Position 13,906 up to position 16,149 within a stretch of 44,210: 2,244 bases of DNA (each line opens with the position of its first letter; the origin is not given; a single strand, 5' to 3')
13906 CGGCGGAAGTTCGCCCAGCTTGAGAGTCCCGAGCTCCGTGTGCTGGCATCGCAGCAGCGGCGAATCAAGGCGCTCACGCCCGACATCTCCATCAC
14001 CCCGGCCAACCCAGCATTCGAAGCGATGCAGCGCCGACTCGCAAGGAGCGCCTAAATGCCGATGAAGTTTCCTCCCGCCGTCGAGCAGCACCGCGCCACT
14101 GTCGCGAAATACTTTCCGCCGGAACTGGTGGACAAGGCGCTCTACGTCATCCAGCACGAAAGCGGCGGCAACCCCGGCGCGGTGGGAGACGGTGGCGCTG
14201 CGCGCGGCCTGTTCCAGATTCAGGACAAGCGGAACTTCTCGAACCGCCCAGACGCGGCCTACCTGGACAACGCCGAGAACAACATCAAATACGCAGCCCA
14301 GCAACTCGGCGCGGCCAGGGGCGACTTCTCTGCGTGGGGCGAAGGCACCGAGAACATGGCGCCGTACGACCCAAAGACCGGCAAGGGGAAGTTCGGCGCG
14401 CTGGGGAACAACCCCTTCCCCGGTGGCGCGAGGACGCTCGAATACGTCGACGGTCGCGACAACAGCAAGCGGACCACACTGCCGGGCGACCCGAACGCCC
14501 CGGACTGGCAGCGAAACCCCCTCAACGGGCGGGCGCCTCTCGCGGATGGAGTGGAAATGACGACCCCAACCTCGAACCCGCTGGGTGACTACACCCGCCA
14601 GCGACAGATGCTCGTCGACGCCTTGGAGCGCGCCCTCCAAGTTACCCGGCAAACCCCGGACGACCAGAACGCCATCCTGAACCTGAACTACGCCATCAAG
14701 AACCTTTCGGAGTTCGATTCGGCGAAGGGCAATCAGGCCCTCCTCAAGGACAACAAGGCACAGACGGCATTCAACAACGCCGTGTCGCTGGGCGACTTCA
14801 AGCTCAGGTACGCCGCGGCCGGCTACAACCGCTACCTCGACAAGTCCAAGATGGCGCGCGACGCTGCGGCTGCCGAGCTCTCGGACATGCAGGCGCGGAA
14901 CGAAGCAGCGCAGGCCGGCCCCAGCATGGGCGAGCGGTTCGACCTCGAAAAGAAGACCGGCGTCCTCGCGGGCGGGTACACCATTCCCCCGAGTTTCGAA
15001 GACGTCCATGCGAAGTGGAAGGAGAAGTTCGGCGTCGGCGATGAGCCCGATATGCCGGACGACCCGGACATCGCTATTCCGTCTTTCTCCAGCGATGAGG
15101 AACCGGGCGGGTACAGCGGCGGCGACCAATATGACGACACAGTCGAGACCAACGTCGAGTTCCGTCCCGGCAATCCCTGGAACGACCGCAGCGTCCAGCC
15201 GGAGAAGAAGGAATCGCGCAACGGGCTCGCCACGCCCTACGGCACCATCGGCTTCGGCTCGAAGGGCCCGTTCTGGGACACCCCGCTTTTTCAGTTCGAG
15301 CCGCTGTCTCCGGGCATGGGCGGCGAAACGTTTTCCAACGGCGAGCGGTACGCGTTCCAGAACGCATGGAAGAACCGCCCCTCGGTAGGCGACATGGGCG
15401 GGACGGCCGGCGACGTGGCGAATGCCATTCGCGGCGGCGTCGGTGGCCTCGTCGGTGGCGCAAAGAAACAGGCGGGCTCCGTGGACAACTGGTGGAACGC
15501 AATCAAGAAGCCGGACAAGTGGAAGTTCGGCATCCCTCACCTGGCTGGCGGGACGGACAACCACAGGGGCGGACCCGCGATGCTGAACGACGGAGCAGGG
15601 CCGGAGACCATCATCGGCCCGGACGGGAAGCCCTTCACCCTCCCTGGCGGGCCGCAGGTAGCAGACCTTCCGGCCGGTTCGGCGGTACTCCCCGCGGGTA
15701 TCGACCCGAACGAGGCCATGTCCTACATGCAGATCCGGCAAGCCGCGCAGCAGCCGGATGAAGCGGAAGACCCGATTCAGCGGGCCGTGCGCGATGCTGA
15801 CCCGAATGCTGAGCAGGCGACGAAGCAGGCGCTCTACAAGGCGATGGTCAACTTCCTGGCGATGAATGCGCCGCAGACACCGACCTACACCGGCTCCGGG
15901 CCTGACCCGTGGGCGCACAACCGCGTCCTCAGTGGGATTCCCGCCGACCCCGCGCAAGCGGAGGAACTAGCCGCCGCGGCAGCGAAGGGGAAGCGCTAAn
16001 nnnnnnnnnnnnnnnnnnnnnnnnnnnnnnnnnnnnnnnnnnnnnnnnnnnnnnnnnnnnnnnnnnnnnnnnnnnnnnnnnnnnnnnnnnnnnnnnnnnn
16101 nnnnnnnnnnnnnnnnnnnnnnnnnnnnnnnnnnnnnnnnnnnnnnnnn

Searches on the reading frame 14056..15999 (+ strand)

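Call 26: search_protein_families(library=phrogs, proteins=[window:14056-15999:+], max_evalue=0.001)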
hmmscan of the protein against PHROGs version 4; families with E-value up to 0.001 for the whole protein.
window:14056-15999:+ (647 aa): 5 families
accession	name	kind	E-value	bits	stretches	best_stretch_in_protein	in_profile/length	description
phrog_167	-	tail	1.6e-21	76.8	2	433-547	962-1089/1555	tail length tape measure protein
phrog_1293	-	tail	4e-10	39.2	1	475-548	1230-1322/1424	tail length tape measure protein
phrog_12579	-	unknown function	3.7e-07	30.6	1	449-565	331-446/545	-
phrog_9570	-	tail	4.1e-05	23.6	0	32-59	504-531/689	tail length tape measure protein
phrog_4070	-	tail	0.00065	18.9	0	433-547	353-485/989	tail length tape measure protein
